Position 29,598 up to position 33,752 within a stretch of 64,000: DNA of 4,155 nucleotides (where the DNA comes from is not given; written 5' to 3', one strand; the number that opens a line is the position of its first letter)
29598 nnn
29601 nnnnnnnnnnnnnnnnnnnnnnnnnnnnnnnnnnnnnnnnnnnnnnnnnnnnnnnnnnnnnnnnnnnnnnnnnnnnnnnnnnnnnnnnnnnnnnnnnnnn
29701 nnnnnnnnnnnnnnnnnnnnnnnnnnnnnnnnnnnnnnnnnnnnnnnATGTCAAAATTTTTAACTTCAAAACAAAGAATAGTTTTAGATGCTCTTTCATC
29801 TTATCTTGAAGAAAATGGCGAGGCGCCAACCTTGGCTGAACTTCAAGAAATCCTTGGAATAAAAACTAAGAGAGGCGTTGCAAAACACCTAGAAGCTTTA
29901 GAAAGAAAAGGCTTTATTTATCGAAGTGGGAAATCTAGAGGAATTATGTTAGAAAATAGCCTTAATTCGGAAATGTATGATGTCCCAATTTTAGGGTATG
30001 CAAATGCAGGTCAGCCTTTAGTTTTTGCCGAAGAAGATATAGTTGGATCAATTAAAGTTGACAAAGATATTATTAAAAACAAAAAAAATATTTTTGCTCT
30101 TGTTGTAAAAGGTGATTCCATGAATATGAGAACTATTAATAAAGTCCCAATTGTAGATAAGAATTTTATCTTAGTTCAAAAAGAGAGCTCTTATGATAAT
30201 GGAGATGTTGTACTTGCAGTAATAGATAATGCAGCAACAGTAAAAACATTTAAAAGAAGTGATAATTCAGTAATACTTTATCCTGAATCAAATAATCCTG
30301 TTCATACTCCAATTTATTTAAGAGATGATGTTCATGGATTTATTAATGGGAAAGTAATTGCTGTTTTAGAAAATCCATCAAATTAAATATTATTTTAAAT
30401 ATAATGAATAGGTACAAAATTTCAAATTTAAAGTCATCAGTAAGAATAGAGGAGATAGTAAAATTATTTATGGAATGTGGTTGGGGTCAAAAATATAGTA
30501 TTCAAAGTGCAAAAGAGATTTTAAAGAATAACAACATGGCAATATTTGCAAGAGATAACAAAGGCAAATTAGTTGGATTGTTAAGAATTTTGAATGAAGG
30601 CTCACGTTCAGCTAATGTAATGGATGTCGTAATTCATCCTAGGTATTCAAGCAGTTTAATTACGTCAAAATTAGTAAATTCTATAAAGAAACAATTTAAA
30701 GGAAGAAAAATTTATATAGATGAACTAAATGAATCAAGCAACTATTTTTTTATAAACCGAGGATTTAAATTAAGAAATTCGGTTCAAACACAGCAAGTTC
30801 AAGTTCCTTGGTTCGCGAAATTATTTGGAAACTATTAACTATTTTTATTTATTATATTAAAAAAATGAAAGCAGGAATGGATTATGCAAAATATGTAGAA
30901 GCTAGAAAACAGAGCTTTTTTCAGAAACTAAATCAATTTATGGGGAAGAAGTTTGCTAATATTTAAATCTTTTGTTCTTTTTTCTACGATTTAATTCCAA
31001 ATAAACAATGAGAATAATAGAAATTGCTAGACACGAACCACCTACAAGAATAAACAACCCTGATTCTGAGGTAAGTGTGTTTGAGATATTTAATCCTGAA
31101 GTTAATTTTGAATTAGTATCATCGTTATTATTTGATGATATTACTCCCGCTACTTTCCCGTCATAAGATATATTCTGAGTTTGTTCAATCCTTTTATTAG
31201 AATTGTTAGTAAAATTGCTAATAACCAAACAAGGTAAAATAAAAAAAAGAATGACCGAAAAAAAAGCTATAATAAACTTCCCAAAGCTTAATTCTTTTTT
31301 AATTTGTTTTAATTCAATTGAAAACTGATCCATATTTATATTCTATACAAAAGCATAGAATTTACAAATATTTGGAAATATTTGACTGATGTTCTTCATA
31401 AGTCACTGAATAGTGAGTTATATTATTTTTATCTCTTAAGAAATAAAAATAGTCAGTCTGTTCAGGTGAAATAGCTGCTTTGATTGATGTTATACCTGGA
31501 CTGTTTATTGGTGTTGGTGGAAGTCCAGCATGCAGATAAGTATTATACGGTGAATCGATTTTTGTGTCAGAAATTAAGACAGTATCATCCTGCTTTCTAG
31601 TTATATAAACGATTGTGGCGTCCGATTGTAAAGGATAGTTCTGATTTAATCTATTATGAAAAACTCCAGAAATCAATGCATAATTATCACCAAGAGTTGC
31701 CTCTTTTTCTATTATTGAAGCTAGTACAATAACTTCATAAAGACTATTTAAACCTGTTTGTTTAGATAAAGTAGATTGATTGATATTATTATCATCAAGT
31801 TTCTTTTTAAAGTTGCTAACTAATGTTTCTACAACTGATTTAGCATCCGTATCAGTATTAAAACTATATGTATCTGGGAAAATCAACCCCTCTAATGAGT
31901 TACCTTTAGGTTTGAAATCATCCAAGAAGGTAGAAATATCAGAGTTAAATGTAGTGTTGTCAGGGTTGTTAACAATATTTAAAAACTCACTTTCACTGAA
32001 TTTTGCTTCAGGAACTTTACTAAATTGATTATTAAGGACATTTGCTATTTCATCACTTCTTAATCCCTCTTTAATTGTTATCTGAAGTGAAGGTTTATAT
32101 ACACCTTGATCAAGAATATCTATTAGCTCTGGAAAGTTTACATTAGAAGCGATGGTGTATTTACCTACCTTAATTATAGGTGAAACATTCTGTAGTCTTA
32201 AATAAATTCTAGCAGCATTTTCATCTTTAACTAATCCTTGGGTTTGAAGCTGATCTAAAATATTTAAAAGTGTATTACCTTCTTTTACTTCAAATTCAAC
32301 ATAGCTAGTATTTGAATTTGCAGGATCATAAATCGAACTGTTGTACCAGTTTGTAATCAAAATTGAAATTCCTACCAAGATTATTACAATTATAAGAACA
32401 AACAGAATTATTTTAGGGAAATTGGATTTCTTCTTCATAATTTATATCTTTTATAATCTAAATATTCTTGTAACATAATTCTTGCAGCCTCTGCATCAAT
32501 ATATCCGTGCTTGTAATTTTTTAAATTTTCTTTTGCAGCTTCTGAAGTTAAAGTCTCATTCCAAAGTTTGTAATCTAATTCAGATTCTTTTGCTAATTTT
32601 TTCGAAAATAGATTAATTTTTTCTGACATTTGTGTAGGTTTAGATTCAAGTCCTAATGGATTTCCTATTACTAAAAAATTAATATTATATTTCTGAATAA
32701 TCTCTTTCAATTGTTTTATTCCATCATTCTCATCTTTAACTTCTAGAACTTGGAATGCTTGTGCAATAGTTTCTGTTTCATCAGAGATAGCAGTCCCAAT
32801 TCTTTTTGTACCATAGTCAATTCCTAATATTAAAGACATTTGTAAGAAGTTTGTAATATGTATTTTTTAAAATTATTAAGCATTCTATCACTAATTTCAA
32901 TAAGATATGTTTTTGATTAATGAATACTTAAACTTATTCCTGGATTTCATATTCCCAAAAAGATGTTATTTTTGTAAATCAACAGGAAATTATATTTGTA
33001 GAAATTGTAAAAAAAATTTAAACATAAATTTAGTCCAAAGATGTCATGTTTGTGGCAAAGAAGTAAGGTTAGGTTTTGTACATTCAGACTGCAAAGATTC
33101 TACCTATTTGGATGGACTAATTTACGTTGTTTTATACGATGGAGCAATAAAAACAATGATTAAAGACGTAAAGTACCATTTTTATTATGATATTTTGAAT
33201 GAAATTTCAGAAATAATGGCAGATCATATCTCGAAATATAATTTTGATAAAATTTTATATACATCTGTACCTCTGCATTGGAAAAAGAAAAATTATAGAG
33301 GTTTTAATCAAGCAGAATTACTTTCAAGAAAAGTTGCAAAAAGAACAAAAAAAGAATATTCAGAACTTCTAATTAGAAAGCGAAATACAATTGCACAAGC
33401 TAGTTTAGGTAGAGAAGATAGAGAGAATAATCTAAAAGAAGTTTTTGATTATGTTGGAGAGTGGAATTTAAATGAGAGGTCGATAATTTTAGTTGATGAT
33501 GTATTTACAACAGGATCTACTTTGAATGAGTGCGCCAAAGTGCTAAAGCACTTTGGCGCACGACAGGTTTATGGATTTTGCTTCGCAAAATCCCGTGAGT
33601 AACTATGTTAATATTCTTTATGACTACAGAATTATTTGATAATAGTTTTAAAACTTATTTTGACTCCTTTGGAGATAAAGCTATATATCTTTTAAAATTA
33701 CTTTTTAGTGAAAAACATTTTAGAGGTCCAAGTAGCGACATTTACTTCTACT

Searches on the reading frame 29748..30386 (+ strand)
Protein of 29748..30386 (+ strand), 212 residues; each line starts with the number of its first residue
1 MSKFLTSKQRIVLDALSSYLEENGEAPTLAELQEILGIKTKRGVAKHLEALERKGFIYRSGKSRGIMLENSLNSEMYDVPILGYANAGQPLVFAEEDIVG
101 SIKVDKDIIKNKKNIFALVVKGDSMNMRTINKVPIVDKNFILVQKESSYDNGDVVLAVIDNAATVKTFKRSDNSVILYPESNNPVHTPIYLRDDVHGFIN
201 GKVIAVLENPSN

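Call 68: search_protein_families(library=pfam, proteins=[window:29748-30386:+], max_evalue=0.01)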
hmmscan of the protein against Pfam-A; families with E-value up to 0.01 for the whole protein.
window:29748-30386:+ (212 aa): 3 families
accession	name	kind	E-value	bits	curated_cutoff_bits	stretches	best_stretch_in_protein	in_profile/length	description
PF00717.28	Peptidase_S24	-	5.4e-20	71.7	23.3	1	80-204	1-116/116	Peptidase S24-like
PF01726.22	LexA_DNA_bind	-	1.9e-15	56.8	23.7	1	3-65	2-65/65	LexA DNA binding domain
PF13730.12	HTH_36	-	0.0054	17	25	1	5-57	3-55/55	Helix-turn-helix domain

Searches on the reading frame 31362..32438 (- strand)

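Call 68: search_protein_families(library=pfam, proteins=[window:31362-32438:-], max_evalue=0.01)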
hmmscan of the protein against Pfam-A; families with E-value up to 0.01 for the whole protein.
window:31362-32438:- (358 aa): 1 family
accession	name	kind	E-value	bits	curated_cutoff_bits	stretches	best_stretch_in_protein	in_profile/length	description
PF02618.21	YceG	-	6.9e-79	265.6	32.4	1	49-356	1-275/275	YceG-like family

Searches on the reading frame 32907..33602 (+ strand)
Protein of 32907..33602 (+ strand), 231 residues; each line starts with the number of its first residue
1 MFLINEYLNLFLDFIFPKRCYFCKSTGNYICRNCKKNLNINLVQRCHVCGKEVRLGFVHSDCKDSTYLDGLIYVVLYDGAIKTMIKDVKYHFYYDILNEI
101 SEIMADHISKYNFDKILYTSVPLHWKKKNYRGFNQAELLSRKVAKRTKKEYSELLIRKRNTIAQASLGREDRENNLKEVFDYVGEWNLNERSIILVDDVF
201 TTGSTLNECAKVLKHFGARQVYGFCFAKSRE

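Call 68: search_protein_families(library=pfam, proteins=[window:32907-33602:+], max_evalue=0.01)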
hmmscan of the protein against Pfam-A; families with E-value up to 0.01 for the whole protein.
window:32907-33602:+ (231 aa): 3 families
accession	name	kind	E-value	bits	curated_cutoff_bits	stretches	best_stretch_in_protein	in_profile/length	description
PF18912.6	DZR_2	-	1.3e-09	38.2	27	1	11-62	1-55/56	Double zinc ribbon domain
PF00156.33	Pribosyltran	-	1.7e-05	24.6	26.3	1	175-222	79-119/158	Phosphoribosyl transferase domain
PF00694.25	Aconitase_C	-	0.0024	18.7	22.8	1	139-222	21-106/131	Aconitase C-terminal domain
